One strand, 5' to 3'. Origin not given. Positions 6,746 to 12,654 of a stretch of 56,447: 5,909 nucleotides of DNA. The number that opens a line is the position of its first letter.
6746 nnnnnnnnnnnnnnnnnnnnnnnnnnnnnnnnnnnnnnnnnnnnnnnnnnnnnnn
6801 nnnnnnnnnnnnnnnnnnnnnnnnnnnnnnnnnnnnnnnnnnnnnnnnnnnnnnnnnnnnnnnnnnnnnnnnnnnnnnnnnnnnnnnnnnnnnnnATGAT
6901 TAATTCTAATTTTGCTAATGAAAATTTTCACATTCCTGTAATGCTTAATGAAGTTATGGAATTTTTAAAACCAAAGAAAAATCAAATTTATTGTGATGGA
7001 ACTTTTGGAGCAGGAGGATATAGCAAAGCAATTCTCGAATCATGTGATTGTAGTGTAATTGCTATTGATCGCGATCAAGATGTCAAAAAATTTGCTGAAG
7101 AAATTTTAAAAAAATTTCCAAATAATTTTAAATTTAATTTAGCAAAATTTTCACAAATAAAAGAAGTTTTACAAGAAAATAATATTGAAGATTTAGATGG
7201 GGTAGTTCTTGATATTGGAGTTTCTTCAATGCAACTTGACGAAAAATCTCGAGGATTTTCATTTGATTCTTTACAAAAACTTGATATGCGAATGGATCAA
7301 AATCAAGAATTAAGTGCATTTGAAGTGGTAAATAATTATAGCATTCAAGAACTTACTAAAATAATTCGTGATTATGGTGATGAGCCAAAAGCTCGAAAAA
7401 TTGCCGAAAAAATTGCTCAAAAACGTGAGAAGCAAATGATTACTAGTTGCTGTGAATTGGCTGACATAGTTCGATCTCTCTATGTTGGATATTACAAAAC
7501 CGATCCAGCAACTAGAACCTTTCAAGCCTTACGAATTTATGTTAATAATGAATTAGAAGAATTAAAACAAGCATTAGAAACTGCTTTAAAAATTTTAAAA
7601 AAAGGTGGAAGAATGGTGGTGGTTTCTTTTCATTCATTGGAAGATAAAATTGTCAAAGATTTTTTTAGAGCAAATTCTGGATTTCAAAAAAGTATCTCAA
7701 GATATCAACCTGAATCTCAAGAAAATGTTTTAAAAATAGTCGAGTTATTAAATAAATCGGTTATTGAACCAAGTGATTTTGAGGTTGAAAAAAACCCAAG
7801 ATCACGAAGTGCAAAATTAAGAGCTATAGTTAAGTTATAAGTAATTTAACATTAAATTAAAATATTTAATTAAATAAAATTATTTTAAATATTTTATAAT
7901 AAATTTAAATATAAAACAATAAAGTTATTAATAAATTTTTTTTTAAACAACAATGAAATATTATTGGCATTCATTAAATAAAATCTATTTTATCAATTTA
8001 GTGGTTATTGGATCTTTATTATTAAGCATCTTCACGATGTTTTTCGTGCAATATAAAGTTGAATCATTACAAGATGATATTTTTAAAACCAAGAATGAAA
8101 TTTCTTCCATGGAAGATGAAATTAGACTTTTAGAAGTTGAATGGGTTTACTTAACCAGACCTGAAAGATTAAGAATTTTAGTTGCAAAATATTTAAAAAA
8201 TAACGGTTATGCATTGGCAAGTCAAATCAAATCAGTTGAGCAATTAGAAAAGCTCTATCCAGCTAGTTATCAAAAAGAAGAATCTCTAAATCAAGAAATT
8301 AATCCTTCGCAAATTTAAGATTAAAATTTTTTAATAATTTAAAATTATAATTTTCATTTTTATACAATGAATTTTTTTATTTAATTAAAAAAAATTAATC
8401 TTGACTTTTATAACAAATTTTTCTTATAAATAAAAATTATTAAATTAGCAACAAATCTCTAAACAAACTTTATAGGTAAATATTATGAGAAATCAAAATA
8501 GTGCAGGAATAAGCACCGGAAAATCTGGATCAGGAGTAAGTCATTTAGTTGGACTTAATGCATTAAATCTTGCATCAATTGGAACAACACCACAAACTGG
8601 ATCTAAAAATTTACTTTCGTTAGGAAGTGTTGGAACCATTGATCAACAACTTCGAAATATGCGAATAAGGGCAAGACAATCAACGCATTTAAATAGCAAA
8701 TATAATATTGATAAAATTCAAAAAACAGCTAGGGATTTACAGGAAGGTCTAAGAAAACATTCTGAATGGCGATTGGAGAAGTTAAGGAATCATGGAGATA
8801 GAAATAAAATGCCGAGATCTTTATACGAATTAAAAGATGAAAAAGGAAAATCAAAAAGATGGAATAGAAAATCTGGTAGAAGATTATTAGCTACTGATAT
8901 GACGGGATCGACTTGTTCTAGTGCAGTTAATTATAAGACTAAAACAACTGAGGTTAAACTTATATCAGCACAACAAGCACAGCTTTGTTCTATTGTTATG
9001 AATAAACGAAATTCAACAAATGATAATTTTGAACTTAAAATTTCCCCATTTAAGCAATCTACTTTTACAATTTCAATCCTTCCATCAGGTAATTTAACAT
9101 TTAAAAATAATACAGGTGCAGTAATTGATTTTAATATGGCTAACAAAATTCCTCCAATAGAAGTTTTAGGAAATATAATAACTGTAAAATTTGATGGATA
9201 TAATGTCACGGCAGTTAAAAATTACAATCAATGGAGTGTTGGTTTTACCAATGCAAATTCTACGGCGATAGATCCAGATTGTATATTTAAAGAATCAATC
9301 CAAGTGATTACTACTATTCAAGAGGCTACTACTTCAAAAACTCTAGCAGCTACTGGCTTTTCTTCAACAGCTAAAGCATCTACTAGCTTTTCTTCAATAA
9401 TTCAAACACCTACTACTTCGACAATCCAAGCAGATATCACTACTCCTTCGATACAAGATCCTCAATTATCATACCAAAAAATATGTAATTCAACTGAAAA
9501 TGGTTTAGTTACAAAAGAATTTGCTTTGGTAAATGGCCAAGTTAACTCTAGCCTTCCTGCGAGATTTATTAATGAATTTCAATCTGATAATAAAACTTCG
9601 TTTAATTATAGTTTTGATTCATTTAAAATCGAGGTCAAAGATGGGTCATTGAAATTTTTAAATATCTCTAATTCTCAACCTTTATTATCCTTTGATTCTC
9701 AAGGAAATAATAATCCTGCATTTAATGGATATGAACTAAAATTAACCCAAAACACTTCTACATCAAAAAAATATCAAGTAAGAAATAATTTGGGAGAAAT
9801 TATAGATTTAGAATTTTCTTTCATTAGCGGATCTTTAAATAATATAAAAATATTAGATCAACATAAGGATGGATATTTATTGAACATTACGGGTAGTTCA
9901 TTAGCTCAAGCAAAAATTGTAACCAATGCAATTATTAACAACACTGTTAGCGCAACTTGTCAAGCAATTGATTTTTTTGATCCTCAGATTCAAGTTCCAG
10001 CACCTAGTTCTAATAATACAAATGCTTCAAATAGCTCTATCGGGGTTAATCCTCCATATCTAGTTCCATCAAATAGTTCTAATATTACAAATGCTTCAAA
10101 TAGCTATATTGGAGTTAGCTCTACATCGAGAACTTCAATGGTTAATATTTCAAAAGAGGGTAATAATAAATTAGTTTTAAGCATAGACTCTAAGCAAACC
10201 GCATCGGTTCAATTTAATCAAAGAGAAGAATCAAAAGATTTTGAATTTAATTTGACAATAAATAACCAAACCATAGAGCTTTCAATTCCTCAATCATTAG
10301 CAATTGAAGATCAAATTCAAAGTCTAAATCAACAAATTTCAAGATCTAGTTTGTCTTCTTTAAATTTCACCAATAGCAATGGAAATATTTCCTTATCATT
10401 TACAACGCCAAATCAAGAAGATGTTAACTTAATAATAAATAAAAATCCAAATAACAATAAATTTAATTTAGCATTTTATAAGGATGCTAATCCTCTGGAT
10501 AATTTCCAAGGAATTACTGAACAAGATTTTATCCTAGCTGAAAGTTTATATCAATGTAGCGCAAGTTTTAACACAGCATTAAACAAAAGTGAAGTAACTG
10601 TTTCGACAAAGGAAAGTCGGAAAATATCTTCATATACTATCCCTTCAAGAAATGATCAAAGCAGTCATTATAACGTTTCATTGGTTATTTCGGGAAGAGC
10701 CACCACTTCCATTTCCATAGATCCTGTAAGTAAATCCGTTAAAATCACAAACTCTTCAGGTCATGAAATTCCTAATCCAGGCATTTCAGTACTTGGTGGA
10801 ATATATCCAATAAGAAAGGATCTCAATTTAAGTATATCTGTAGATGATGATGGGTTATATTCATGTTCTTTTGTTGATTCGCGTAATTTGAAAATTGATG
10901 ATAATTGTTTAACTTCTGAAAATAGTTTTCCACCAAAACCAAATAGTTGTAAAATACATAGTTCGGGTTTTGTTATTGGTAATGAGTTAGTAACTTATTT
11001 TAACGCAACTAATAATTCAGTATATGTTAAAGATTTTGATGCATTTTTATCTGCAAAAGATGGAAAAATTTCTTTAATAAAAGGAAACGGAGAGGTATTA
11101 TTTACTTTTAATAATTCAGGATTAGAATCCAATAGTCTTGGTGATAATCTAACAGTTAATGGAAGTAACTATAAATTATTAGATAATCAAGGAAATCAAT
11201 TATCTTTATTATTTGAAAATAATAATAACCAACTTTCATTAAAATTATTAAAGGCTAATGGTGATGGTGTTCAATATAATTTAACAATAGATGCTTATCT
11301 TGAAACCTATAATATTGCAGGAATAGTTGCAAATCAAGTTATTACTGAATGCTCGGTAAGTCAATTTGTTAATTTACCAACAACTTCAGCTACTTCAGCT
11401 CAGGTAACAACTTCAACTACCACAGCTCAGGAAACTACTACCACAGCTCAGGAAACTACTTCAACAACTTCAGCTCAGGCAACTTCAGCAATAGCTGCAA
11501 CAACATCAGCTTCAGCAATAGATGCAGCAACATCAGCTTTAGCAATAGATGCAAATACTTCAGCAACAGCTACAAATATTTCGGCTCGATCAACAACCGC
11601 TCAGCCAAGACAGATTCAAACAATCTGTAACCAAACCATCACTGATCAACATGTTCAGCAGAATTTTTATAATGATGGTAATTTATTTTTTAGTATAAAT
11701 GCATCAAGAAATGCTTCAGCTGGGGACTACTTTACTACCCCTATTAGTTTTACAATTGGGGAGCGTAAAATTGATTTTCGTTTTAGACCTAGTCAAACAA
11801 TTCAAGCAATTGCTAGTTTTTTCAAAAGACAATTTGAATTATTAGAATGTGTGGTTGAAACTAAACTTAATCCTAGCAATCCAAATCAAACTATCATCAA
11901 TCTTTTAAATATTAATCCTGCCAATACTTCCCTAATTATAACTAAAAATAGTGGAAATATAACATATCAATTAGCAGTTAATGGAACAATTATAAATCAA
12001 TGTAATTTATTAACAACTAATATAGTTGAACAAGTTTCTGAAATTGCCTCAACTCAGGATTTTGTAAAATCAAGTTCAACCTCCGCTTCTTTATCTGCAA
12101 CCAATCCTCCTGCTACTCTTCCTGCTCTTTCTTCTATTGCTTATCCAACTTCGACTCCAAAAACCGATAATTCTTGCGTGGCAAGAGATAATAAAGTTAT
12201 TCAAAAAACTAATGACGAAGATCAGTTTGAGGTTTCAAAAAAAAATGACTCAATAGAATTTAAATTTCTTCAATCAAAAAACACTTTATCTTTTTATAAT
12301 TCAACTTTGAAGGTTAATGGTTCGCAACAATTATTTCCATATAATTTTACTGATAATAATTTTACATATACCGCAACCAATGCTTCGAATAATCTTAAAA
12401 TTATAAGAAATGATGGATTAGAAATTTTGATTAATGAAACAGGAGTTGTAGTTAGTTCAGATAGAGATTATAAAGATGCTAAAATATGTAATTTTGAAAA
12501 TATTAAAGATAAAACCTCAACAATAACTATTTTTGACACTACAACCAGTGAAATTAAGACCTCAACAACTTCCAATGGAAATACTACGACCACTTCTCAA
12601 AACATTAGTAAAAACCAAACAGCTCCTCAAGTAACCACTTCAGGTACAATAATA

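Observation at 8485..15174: Orphan 2,229-aa protein laid out like a eukaryotic type-I membrane glycoprotein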

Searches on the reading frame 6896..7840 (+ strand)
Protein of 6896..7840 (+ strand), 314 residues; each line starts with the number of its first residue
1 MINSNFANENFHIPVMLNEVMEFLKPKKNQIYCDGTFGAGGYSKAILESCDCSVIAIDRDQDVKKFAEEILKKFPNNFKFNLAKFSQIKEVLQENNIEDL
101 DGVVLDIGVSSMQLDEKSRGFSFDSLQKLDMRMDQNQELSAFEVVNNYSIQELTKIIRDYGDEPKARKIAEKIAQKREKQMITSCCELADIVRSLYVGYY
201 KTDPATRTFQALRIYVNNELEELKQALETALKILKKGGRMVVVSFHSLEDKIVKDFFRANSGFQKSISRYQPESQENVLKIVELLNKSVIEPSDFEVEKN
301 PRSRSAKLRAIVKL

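Call 7: search_protein_families(library=ncbifam, proteins=[window:6896-7840:+])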
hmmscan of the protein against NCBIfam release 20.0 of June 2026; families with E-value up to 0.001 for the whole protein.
window:6896-7840:+ (314 aa): 2 families
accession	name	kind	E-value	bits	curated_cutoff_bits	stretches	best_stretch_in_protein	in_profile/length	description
TIGR00006.1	TIGR00006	equivalog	5.3e-98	328.3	154.3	1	8-313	3-309/310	16S rRNA (cytosine(1402)-N(4))-methyltransferase RsmH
NF053511.1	tRNA_U34_MnmM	equivalog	0.0001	21.9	135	0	222-277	112-172/183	tRNA 5-(aminomethyl)-2-thiouridylate-methyltransferase MnmM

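Call 12: find_related_loci(query=window:6896-7837:+, collection=genome_contigs, flank=10000)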
Query window:6896-7837:+ (314 aa) in genome_contigs; peptide patterns used: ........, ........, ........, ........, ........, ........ (x = any residue, [..] = any of these).
396 stretches matched a pattern; 313 encode a relative of the query (tblastn E <= 1e-3); the best 80 are kept; 80 distinct loci.
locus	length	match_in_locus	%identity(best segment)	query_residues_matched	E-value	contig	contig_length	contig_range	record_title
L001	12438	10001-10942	75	1-314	2e-164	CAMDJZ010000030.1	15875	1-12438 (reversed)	MAG: Rickettsia typhi isolate MsH-30apr19-130 genome assembly, contig: MsH-30apr19-C7138, whole genome shotgun sequence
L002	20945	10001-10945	71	1-314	2e-143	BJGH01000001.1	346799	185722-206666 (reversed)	Alphaproteobacteria bacterium LBMAG_Alphaproteobacteria_epi.bin2 DNA, sequence01, whole genome shotgun sequence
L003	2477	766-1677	70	11-314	2e-151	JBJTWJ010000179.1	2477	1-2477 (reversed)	MAG: Alphaproteobacteria bacterium isolate samp_4444_VAMB_1011 samp_4444_1583962, whole genome shotgun sequence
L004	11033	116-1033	62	11-314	8e-123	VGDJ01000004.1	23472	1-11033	MAG: Alphaproteobacteria bacterium isolate K_Offshore_40m_m2_131 K_Offshore_40m_m2_131_Ga0194133_10003235, whole genome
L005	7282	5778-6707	61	7-314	6e-120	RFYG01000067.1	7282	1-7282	MAG: Proteobacteria bacterium isolate WB5_3A_111 contig_100_66, whole genome shotgun sequence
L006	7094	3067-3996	59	7-314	2e-116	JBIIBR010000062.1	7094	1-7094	MAG: Rickettsiales bacterium isolate ME2000-06-20pf_3300042868_group1_bin62 Rohwer_bin1989_scaffold_9479_c1, whole genom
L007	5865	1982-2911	59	7-314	4e-116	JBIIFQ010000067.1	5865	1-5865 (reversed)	MAG: Rickettsiales bacterium isolate ME2001-06-04pf_3300042445_group1_bin221 Rohwer_bin1990_scaffold_14867_c1, whole gen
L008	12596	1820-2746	59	8-314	2e-115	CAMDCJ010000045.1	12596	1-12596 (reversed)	MAG: Rickettsia typhi isolate MiE-14oct19-158 genome assembly, contig: MiE-14oct19-C7690, whole genome shotgun sequence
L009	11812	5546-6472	59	8-314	5e-115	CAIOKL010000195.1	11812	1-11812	MAG: uncultured Alphaproteobacteria bacterium isolate KT_bin-2925 genome assembly, contig: bin-2925:195/290, whole genom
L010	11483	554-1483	59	7-314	1e-110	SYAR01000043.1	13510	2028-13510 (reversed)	MAG: Rickettsiales bacterium isolate F1-20-MAGs143 F1-20__c390812, whole genome shotgun sequence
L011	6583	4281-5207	55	6-314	1e-108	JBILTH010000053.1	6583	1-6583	MAG: Rickettsiales bacterium isolate ME2018-07-11_3300044614_group8_bin149 Rohwer_bin1988_scaffold_15502_c1, whole genom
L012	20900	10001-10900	53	8-313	1e-95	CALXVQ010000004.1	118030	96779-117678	MAG: uncultured Rickettsiales bacterium isolate BRZ_AG__bin83 genome assembly, contig: BRZ_AG__NODE_308_length_118030_co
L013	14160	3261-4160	53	8-313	2e-95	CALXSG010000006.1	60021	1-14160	MAG: uncultured Rickettsiales bacterium isolate BRZ_MD__bin29 genome assembly, contig: BRZ_MD__NODE_538_length_60021_cov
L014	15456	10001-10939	48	2-313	4e-94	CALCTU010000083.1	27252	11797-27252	MAG TPA_asm: uncultured Alphaproteobacteria bacterium isolate ERR598976_bin.56_CONCOCT_v1.1_MAG genome assembly, contig:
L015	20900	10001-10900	52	8-313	2e-93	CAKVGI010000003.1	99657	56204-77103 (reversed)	MAG: uncultured Rickettsiales bacterium isolate REFINED_METABAT215_TOP10_CONTIGS_1500_ASSEMBLY_K77_MERGED__Nepal_MoBio_F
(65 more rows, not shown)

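Call 26: search_protein_families(library=pfam, proteins=[L006:4393-6678:+, L007:3309-5864:+, L009:7060-8124:+, L010:2158-3168:+, L002:11702-13777:+, L001:11573-12436:+], max_evalue=0.01)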
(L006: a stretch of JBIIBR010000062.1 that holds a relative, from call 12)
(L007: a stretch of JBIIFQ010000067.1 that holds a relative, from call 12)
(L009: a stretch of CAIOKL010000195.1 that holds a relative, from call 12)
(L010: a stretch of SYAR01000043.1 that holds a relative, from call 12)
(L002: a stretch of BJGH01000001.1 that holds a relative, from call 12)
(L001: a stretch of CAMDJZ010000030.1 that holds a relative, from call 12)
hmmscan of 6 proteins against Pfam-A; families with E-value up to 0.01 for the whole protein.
L006:4393-6678:+ (762 aa): 0 families

L007:3309-5864:+ (852 aa): 0 families

L009:7060-8124:+ (355 aa): 0 families

L010:2158-3168:+ (337 aa): 0 families

L002:11702-13777:+ (692 aa): 0 families

L001:11573-12436:+ (288 aa): 0 families

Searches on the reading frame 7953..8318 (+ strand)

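Call 7: search_protein_families(library=ncbifam, proteins=[window:7953-8318:+])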
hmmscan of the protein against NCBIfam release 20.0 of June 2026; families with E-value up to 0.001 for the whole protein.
window:7953-8318:+ (121 aa): 2 families
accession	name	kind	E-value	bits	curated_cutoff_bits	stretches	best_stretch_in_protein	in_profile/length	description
NF049847.1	FtsL_COG5462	equivalog_domain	4.9e-17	61.4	50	1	13-89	2-78/85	cell division protein FtsL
TIGR02209.1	ftsL_broad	equivalog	2.8e-05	24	42.45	1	14-74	4-64/85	cell division protein FtsL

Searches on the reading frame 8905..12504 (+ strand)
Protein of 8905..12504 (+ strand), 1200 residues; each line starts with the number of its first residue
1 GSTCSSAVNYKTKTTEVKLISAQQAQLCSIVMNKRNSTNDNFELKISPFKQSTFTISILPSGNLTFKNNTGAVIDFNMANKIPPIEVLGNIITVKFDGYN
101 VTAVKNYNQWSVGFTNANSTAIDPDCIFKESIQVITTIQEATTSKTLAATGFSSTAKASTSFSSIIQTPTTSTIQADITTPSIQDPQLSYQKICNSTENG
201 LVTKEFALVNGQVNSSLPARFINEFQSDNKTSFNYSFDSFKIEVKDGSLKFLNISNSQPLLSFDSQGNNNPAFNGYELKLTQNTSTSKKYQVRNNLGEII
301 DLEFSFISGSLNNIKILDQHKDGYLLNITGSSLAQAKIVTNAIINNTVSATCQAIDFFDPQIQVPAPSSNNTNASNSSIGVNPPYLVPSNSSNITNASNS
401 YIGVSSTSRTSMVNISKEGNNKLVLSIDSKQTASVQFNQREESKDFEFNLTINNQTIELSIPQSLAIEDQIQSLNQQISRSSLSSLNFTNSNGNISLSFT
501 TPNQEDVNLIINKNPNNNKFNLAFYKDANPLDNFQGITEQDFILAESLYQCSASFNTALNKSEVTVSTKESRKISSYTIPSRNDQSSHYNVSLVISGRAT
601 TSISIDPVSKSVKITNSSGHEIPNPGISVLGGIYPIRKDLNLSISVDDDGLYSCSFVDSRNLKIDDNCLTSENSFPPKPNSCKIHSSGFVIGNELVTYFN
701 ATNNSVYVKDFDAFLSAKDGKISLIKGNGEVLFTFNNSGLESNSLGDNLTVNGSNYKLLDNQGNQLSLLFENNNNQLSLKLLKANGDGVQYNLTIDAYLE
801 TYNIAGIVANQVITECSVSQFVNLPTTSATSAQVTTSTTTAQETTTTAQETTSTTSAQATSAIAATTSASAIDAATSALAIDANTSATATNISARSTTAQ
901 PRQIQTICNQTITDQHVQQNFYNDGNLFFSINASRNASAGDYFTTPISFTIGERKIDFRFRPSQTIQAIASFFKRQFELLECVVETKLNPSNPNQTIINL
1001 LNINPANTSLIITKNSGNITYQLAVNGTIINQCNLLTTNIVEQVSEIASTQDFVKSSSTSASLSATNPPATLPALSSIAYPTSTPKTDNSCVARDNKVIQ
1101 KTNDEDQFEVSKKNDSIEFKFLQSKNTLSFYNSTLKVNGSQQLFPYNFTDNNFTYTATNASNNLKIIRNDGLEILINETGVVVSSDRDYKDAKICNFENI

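Call 51: search_protein_representatives(protein=window:8905-12504:+)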
Query: 1200 residues. Proteins with E-value up to 0.001 (for the whole library): 3; up to 1e-10: 3; up to 1e-30: 1. The best 3 are listed.
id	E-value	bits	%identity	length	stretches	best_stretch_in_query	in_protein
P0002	4.4e-117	409.0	75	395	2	887-1067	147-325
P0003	7.8e-26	106.9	31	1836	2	157-823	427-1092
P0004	1.3e-16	76.4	58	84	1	1117-1188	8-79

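Call 53: find_encoding_contigs(protein=P0003, flank=10000, max_places=4)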
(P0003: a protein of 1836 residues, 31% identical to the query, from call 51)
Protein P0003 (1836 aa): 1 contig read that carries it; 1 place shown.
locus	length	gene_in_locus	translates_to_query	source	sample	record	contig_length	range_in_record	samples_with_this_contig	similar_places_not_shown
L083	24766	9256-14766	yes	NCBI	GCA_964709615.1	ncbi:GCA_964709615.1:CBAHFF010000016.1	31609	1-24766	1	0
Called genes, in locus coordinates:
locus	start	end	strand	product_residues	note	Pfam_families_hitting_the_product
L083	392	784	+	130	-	-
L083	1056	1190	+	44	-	-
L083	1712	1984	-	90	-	PF00216:Bac_DNA_binding, PF18291:HU-HIG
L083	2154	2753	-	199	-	PF01812:5-FTHF_cyc-lig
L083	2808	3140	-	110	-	PF05164:ZapA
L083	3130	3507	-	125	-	-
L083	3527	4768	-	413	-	PF01960:ArgJ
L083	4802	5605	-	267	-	PF00290:Trp_syntA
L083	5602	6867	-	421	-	PF00291:PALP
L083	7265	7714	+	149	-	PF02381:MraZ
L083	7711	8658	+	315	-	PF01795:Methyltransf_5, PF01728:FtsJ (faint)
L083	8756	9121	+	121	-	-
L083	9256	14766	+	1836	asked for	-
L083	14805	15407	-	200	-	-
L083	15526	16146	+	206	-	PF12766:Pyridox_oxase_2, PF16242:Pyrid_ox_like (weak), PF01243:PNPOx_N, PF10590:PNP_phzG_C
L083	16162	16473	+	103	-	PF01491:Frataxin_Cyay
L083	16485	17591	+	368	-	PF00180:Iso_dh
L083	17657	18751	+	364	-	-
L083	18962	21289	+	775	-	PF13491:FtsK_4TM, PF17854:FtsK_alpha, PF01580:FtsK_SpoIIIE, PF09397:FtsK_gamma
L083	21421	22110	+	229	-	PF01618:MotA_ExbB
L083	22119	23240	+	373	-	-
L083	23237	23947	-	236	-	PF06508:QueC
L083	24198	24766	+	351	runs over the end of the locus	-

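Call 80: list_cluster_members(proteins=[P0003, P0002, P0004, P0001])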
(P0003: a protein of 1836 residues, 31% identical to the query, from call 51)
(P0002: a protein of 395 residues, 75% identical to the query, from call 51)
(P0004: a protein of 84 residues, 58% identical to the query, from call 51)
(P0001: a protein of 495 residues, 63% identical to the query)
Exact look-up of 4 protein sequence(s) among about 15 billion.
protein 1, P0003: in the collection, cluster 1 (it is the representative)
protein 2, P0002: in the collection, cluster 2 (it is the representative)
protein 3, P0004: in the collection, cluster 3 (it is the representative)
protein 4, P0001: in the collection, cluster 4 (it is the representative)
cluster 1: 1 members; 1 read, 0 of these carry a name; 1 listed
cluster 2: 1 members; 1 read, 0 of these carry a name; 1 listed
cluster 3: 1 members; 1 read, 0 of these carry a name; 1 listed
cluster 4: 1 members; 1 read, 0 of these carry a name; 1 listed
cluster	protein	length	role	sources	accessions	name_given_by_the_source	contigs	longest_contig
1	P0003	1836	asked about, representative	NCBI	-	-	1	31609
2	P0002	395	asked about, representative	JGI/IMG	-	-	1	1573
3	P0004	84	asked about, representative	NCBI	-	-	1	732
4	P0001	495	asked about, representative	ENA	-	-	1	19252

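Call 87: search_protein_families(library=ncbifam, proteins=[P0003], max_evalue=0.001)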
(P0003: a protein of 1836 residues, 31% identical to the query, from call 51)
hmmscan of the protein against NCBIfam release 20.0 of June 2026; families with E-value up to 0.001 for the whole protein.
P0003 (1836 aa): 0 families
